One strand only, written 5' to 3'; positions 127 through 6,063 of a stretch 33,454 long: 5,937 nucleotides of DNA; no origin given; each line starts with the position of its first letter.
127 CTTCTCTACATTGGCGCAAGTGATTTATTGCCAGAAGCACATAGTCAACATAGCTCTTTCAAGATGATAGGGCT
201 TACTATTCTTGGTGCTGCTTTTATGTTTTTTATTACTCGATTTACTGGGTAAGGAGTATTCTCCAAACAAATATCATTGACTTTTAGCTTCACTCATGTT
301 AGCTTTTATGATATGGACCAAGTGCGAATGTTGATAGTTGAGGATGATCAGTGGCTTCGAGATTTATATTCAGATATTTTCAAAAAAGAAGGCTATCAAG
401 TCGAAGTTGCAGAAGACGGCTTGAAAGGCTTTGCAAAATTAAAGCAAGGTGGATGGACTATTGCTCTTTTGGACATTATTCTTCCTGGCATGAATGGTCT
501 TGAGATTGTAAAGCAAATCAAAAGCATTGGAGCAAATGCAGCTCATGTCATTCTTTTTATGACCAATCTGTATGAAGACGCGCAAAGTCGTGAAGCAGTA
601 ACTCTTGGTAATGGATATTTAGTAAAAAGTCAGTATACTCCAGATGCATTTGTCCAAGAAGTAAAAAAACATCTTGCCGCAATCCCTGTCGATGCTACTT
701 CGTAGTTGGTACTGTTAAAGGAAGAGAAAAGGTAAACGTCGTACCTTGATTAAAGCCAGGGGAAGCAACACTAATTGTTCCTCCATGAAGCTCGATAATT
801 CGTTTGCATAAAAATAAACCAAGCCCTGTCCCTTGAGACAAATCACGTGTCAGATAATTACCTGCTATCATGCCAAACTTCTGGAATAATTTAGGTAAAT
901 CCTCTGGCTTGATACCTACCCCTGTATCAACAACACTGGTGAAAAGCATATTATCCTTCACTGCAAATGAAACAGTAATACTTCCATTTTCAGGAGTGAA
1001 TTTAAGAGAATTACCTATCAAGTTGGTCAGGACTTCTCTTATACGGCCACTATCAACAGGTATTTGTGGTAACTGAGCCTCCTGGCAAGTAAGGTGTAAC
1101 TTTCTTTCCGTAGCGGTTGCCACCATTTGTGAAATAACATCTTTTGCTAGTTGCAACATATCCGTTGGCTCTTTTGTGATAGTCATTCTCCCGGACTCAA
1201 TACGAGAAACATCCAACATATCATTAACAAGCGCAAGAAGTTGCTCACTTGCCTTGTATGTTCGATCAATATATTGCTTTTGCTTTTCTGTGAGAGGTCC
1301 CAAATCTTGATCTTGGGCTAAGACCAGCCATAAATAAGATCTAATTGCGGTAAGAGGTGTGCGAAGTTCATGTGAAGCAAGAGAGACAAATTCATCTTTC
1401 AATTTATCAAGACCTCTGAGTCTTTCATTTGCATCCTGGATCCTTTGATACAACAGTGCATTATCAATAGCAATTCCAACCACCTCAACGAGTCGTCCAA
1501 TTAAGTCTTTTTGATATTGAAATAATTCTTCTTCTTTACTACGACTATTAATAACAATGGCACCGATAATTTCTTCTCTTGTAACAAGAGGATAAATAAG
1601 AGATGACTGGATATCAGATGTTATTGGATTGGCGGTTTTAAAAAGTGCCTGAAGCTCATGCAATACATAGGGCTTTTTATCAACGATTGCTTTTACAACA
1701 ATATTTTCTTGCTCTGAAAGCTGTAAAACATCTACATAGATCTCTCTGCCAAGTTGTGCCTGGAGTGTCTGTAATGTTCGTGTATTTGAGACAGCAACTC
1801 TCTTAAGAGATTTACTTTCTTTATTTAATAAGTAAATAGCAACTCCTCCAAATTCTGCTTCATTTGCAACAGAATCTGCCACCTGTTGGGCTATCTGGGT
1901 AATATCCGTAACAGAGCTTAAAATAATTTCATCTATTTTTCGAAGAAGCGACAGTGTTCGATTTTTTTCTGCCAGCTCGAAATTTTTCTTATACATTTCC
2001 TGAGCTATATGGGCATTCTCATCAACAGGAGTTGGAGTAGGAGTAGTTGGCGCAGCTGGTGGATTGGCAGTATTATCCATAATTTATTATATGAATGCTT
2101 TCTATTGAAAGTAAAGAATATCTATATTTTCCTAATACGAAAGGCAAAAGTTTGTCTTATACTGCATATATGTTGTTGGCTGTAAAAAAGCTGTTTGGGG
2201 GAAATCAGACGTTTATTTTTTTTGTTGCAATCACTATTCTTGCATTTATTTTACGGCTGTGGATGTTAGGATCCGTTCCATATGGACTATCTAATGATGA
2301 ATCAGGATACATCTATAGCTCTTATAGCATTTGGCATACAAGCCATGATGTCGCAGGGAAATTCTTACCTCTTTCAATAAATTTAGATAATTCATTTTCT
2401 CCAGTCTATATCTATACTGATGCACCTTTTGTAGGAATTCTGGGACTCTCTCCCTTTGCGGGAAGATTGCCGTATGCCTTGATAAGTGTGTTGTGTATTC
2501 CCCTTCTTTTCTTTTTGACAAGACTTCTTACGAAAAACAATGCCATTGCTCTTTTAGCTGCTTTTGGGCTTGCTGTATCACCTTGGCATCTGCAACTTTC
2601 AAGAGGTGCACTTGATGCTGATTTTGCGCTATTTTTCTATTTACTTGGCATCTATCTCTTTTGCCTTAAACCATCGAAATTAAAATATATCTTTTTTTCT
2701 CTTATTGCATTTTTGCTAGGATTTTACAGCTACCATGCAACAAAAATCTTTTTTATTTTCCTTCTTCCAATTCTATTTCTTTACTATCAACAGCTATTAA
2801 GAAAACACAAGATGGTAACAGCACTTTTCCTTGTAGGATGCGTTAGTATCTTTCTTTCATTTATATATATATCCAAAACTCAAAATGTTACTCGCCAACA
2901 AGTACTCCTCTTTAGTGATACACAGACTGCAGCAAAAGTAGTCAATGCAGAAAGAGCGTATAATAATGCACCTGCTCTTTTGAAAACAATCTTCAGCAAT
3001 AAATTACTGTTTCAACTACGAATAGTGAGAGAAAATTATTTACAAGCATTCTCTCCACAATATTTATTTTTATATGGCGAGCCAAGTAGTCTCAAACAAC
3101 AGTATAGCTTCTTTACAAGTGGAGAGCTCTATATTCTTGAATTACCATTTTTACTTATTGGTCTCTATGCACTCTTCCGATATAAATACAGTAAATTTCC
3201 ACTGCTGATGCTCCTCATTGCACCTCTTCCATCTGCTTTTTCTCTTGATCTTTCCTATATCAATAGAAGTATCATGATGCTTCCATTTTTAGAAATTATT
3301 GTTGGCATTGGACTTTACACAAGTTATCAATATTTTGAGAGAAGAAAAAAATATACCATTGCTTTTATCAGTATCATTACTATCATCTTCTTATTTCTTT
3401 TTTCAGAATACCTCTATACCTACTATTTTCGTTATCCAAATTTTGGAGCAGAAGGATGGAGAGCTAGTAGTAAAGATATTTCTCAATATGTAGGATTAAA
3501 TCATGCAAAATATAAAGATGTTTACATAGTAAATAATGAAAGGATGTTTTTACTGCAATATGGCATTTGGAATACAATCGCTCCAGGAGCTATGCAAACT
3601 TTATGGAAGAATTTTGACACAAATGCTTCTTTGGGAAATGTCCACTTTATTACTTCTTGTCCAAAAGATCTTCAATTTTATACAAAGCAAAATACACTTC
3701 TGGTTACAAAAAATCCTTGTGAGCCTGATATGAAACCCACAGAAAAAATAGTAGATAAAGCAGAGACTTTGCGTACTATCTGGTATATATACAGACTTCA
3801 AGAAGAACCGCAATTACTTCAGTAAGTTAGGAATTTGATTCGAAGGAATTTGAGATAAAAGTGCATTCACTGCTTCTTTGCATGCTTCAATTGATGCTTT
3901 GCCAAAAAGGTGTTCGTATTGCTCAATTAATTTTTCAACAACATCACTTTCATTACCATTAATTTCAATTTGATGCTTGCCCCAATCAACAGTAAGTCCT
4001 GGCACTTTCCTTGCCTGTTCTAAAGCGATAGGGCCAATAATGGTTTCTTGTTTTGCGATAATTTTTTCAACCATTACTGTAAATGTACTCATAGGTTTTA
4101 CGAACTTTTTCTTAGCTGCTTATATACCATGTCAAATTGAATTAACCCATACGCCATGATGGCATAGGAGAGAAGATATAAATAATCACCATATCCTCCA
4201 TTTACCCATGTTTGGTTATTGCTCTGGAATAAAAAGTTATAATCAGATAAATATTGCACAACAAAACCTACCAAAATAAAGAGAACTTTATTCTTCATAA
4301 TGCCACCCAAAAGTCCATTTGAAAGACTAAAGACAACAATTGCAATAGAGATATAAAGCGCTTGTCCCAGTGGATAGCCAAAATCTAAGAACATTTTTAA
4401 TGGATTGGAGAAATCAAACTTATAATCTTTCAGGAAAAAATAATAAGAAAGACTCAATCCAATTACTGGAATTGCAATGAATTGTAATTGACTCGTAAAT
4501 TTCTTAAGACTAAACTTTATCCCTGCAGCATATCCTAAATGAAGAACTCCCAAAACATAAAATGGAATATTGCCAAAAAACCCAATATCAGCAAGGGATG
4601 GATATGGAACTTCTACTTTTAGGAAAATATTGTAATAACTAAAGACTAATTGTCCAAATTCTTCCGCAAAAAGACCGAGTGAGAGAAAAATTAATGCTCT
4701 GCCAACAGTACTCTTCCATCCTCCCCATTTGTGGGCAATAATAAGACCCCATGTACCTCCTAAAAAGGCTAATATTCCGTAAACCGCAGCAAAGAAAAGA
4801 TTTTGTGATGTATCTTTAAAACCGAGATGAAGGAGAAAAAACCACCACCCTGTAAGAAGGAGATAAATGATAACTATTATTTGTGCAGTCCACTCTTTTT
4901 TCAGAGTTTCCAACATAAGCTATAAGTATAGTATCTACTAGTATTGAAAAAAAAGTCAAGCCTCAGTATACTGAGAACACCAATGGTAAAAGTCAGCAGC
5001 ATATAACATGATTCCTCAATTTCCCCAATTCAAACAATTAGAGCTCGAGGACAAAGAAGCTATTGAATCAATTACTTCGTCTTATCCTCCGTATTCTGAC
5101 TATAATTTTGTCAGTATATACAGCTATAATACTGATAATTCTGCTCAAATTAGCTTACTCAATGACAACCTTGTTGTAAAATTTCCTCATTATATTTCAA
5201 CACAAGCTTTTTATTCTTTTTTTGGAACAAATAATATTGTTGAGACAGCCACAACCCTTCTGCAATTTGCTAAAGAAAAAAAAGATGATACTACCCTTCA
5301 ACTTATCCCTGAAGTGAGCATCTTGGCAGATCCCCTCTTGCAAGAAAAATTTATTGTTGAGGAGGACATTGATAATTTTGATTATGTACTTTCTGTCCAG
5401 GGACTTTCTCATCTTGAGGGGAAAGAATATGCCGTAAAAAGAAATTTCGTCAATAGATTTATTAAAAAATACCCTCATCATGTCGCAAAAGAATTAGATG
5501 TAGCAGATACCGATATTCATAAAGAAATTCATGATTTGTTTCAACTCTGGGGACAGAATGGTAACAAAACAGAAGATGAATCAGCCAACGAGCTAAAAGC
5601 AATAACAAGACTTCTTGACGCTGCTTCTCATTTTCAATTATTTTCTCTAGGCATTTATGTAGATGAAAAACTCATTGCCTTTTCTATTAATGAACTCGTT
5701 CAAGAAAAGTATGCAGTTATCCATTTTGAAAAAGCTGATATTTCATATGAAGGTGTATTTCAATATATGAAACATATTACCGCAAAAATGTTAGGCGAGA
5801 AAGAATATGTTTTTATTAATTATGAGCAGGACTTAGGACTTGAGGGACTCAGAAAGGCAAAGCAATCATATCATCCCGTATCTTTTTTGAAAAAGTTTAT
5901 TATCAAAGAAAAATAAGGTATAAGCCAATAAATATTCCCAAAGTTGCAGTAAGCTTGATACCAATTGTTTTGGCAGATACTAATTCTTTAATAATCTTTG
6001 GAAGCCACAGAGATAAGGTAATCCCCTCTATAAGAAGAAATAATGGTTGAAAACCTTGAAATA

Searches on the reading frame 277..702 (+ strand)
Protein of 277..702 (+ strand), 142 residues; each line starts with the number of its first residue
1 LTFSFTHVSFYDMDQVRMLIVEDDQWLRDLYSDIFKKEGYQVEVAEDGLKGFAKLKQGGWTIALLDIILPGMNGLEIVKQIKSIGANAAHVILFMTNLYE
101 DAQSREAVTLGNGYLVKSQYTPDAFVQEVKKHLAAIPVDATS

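Call 79: search_protein_families(library=pfam, proteins=[window:277-702:+], max_evalue=0.001)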
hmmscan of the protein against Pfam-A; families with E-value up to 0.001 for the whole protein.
window:277-702:+ (142 aa): 1 family
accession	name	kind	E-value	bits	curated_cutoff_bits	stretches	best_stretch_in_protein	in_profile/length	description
PF00072.30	Response_reg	-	4.9e-17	62.5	30.2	1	19-126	2-107/111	Response regulator receiver domain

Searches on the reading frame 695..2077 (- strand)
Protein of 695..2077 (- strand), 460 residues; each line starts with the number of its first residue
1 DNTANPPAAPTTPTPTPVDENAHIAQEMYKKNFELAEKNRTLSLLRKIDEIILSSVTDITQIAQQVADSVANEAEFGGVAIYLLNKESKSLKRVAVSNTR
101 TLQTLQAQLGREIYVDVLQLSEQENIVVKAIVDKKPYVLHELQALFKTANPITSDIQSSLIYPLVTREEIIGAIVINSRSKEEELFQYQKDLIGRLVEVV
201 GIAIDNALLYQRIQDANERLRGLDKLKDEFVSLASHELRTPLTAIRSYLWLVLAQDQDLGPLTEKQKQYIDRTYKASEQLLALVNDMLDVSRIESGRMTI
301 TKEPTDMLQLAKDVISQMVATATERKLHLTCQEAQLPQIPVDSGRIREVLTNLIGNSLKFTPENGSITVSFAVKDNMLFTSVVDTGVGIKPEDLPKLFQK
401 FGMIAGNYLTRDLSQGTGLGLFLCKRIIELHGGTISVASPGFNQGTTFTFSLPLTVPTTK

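Call 29: search_protein_families(library=pfam, proteins=[window:695-2077:-], max_evalue=0.001)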
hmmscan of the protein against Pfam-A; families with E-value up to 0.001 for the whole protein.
window:695-2077:- (460 aa): 6 families
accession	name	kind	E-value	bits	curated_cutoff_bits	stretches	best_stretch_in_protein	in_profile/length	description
PF02518.31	HATPase_c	-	2.8e-27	95.8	26.4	1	342-455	2-110/111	Histidine kinase-, DNA gyrase B-, and HSP90-like ATPase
PF00512.31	HisKA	-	5.8e-20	71.6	26.9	1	227-296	2-66/66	His Kinase A (phospho-acceptor) domain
PF13185.12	GAF_2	-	1.7e-07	32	28.6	1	57-205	2-136/136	GAF domain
PF13492.12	GAF_3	-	1.4e-05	26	27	1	59-206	2-129/129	GAF domain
PF01590.32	GAF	-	4.2e-05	24.5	22.4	1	58-204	1-133/133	GAF domain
PF15714.11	SpoVT_C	-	0.00039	20.9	27.5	0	129-193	51-116/128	Stage V sporulation protein T C-terminal, transcription factor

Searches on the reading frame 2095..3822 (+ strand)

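Call 29: search_protein_families(library=pfam, proteins=[window:2095-3822:+], max_evalue=0.001)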
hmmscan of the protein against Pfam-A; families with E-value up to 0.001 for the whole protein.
window:2095-3822:+ (576 aa): 1 family
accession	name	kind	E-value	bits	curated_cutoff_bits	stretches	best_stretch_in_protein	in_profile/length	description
PF02366.24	PMT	-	7e-06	26.2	22.7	1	45-238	2-204/245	Dolichyl-phosphate-mannose-protein mannosyltransferase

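Call 88: search_protein_families(library=ncbifam, proteins=[window:2095-3822:+], max_evalue=1)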
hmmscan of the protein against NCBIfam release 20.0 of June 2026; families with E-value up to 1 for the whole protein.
window:2095-3822:+ (576 aa): 2 families
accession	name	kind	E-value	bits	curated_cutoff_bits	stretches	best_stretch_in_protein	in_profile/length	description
NF047763.1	LIC_10572_fam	equivalog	0.37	10.7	200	1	416-460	81-126/205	LIC_10572 family protein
NF050115.1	membrane_Rv2732c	subfamily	0.69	9.5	60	0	243-290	24-71/177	Rv2732c family membrane protein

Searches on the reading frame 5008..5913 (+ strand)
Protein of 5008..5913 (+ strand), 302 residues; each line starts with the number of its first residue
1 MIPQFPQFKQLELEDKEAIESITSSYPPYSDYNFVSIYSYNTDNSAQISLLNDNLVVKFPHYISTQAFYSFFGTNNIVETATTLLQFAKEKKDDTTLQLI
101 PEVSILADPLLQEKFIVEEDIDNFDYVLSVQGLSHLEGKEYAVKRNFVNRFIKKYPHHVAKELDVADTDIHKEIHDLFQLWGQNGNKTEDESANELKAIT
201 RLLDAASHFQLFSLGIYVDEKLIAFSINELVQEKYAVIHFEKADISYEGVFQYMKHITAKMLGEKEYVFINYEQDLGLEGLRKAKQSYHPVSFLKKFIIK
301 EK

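Call 79: search_protein_families(library=pfam, proteins=[window:5008-5913:+], max_evalue=0.001)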
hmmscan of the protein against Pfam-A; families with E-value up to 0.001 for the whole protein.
window:5008-5913:+ (302 aa): 1 family
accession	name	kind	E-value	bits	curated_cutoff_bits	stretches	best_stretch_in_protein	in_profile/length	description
PF09924.15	LPG_synthase_C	-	1.2e-28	100.6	27.5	1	52-299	31-297/298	Phosphatidylglycerol lysyltransferase, C-terminal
